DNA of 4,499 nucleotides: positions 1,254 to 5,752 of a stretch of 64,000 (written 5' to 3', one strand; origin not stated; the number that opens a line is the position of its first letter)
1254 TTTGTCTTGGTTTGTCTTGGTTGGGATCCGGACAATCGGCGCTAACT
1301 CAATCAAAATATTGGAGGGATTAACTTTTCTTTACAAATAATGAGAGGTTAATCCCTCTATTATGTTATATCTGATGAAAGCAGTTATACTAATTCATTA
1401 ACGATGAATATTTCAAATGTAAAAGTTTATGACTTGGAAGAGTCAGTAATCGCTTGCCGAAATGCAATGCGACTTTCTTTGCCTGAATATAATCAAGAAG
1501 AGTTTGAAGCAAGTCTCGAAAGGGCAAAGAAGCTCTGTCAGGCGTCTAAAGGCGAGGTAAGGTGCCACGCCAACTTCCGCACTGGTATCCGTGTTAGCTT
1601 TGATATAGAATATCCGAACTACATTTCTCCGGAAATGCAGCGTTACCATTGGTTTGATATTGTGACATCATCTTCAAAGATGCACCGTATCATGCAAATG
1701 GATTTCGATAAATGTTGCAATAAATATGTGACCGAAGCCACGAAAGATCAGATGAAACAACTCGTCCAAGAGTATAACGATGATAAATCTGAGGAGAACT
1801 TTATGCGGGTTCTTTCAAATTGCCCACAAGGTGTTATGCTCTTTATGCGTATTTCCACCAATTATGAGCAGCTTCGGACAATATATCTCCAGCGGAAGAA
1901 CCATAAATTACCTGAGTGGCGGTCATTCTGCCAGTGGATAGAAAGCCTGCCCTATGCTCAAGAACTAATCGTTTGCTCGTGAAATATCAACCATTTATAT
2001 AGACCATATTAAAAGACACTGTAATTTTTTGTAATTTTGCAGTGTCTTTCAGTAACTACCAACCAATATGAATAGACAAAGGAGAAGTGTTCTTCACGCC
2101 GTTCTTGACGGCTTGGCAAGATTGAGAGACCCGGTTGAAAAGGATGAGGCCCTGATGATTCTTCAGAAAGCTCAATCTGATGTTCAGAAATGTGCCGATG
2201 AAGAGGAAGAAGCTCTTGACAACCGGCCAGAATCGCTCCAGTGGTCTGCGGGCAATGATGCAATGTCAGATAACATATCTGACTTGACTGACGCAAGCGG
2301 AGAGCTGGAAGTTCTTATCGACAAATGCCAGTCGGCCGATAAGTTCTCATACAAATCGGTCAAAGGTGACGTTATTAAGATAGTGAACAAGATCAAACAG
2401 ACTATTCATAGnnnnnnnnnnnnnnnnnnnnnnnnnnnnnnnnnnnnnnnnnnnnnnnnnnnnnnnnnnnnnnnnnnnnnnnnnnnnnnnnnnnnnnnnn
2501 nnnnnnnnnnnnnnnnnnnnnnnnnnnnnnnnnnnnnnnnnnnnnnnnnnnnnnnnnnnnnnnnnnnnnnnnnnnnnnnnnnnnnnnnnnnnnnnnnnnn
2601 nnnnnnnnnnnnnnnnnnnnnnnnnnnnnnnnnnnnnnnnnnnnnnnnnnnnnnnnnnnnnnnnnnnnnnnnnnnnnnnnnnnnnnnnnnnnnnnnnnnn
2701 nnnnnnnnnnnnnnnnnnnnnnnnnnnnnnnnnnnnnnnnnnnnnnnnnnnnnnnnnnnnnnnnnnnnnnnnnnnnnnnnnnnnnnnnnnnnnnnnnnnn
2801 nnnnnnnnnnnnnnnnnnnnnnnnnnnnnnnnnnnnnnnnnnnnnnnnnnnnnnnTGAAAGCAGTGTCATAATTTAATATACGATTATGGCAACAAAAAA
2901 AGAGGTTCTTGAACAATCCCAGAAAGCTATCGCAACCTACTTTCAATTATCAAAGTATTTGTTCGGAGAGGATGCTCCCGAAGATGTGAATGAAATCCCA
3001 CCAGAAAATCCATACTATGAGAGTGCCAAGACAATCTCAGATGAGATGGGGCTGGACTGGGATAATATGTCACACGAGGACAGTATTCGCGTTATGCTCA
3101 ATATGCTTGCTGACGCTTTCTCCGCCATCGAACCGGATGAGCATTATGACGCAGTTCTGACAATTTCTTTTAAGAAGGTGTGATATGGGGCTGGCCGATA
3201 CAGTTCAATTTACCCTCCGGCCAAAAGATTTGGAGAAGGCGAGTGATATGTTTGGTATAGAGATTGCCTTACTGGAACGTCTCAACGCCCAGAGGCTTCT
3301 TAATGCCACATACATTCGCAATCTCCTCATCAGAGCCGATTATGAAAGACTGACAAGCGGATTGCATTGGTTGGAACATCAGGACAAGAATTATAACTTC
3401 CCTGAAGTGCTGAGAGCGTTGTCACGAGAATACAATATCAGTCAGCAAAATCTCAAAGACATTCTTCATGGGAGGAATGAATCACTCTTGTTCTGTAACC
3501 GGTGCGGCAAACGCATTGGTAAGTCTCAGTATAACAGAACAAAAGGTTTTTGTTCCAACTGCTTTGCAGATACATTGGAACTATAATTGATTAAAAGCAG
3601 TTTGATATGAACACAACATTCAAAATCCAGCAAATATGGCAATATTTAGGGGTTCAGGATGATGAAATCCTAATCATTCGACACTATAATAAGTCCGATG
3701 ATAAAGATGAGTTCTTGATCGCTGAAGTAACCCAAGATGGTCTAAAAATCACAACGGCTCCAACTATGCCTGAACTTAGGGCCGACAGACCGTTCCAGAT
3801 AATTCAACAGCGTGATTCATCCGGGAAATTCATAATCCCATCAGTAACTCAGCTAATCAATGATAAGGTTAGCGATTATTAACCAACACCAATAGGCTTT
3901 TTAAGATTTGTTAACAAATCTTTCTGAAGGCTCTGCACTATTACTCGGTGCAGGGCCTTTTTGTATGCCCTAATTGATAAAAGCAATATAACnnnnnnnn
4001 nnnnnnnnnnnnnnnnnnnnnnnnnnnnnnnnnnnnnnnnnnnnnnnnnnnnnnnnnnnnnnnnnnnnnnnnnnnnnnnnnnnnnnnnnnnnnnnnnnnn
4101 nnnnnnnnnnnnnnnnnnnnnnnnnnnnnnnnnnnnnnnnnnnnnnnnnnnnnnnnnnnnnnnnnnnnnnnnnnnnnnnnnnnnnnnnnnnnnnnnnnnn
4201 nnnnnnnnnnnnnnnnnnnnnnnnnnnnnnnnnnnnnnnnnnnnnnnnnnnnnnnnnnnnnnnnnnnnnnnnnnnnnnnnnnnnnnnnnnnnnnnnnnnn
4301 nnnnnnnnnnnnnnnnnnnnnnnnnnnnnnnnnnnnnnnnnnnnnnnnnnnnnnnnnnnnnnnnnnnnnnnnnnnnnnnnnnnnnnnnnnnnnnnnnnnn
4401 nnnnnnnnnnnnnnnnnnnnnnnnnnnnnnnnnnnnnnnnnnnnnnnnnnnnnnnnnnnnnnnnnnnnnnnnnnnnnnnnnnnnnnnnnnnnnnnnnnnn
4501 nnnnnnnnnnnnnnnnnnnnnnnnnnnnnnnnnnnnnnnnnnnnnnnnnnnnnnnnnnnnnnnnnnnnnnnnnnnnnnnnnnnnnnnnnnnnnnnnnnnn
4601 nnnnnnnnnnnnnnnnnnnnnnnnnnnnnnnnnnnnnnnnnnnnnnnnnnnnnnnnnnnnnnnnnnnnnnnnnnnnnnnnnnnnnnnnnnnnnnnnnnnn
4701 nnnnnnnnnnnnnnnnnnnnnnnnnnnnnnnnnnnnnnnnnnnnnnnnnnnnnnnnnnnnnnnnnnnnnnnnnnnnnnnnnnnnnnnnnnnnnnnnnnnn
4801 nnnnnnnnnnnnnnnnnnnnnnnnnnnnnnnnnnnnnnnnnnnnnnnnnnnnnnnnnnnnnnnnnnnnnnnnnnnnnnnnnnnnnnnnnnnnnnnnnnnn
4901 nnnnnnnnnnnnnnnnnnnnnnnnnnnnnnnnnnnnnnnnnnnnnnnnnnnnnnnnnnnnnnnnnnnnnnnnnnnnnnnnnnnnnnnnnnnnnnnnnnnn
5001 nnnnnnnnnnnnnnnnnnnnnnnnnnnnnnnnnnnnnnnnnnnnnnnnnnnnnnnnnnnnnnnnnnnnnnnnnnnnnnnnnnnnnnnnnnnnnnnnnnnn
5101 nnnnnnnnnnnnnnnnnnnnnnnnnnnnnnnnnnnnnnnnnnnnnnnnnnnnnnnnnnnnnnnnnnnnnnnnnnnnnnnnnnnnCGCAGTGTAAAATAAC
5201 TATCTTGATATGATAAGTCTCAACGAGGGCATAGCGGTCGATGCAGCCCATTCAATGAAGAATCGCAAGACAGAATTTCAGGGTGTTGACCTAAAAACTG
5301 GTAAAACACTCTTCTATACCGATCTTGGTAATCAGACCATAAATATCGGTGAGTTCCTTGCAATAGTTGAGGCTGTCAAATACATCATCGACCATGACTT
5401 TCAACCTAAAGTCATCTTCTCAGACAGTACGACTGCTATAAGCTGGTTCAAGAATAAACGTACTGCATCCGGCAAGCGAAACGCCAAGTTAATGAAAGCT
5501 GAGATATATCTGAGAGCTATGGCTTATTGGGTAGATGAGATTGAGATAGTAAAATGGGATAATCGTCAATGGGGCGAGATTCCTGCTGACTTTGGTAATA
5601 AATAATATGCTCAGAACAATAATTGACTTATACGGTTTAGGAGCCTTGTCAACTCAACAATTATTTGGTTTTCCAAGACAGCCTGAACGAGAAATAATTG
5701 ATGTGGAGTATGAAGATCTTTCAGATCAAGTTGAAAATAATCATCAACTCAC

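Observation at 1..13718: About 31 co-directional, overlapping small ORFs with almost no recognizable functions: candidate novel accessory, phage-satellite or anti-defence gene block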

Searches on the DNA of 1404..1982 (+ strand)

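Call 27: search_rna_families(source=L015, start=7000, end=10500, threshold=evalue, max_evalue=0.1)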
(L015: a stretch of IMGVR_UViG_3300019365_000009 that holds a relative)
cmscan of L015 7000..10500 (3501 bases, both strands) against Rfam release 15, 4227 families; matches with E-value up to 0.1: 0.
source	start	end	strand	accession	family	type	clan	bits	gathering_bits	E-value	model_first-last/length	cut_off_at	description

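Call 69: search_rna_families(source=L001, start=4800, end=7400, threshold=evalue, max_evalue=0.1)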
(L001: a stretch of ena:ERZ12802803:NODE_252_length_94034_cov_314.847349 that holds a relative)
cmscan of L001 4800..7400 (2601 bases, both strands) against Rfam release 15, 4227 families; matches with E-value up to 0.1: 0.
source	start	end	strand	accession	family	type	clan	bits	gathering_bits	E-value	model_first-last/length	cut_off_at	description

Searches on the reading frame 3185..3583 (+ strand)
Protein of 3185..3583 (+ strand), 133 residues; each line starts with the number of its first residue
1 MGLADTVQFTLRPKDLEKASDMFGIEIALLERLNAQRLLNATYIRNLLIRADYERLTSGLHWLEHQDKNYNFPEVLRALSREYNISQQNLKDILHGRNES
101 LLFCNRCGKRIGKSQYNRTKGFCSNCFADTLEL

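Call 92: search_protein_families(library=pfam, max_evalue=1, proteins=[window:3185-3583:+])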
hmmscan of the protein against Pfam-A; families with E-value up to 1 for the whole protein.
window:3185-3583:+ (133 aa): 6 families
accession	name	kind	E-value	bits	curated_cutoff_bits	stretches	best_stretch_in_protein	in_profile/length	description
PF16919.11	PknG_rubred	-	0.0008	19.8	28.5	1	99-126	34-64/74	Protein kinase G rubredoxin domain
PF03962.21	Mnd1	-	0.084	13.6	23.5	1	60-108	2-51/60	Mnd1 HTH domain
PF20173.3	ZnF_RZ-type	-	0.14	12.2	27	1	104-122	34-52/54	RZ type zinc finger domain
PF14392.11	zf-CCHC_4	-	0.55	10.4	27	0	115-127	26-38/49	Zinc knuckle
PF08772.16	Zn_ribbon_NOB1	-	0.92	10.1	24.9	0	101-131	8-34/72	Nin one binding (NOB1) Zn-ribbon like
PF01907.25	Ribosomal_L37e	-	0.93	10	27.6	0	98-126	12-36/53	Ribosomal protein L37e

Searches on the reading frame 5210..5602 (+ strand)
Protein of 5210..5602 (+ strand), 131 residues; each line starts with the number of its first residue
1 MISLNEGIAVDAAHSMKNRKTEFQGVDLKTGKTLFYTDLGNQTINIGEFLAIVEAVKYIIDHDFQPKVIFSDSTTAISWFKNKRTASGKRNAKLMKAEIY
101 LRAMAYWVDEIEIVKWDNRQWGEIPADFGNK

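Call 96: search_solved_structures(query=window:5210-5602:+, max_evalue=0.00001, show_alignments=1)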
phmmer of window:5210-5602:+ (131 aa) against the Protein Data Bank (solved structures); distinct sequences matched with E-value up to 0.00001: 14.
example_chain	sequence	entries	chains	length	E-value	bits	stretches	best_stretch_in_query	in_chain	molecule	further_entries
6do9_A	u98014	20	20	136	4.7e-18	68.9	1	6-131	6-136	Ribonuclease H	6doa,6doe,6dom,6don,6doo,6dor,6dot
9yjl_A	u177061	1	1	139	5.1e-18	68.8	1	6-131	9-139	Ribonuclease H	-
6dmn_A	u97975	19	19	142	5.5e-18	68.7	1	6-131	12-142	Ribonuclease H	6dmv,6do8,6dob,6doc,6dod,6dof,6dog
6dpi_A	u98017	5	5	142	1.2e-17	67.6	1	6-130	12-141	Ribonuclease H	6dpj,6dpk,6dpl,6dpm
6doj_A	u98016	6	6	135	1.3e-17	67.5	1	6-129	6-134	Ribonuclease H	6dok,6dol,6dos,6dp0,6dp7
3ey1_A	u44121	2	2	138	2.5e-17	66.6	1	6-131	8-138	Ribonuclease H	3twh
9yjm_A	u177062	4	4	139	2.6e-17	66.5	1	6-131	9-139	Ribonuclease H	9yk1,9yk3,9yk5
2g8h_A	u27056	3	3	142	2.8e-17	66.4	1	6-131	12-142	Ribonuclease H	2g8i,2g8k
1zbf_A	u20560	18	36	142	2.8e-17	66.4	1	6-131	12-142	ribonuclease H-related protein | Ribonuclease H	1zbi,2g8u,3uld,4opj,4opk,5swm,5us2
2g8f_A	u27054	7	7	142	3.9e-17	66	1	6-131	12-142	Ribonuclease H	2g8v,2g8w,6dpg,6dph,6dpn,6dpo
3d0p_A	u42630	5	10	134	1.2e-16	64.4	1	6-129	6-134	Ribonuclease H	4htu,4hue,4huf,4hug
6doh_A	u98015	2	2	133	1.4e-16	64.2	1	6-128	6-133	Ribonuclease H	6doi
1zbl_A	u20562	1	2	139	6.5e-16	62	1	6-128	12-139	ribonuclease H-related protein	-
2r7y_A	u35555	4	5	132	7e-16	61.9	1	6-128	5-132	Ribonuclease H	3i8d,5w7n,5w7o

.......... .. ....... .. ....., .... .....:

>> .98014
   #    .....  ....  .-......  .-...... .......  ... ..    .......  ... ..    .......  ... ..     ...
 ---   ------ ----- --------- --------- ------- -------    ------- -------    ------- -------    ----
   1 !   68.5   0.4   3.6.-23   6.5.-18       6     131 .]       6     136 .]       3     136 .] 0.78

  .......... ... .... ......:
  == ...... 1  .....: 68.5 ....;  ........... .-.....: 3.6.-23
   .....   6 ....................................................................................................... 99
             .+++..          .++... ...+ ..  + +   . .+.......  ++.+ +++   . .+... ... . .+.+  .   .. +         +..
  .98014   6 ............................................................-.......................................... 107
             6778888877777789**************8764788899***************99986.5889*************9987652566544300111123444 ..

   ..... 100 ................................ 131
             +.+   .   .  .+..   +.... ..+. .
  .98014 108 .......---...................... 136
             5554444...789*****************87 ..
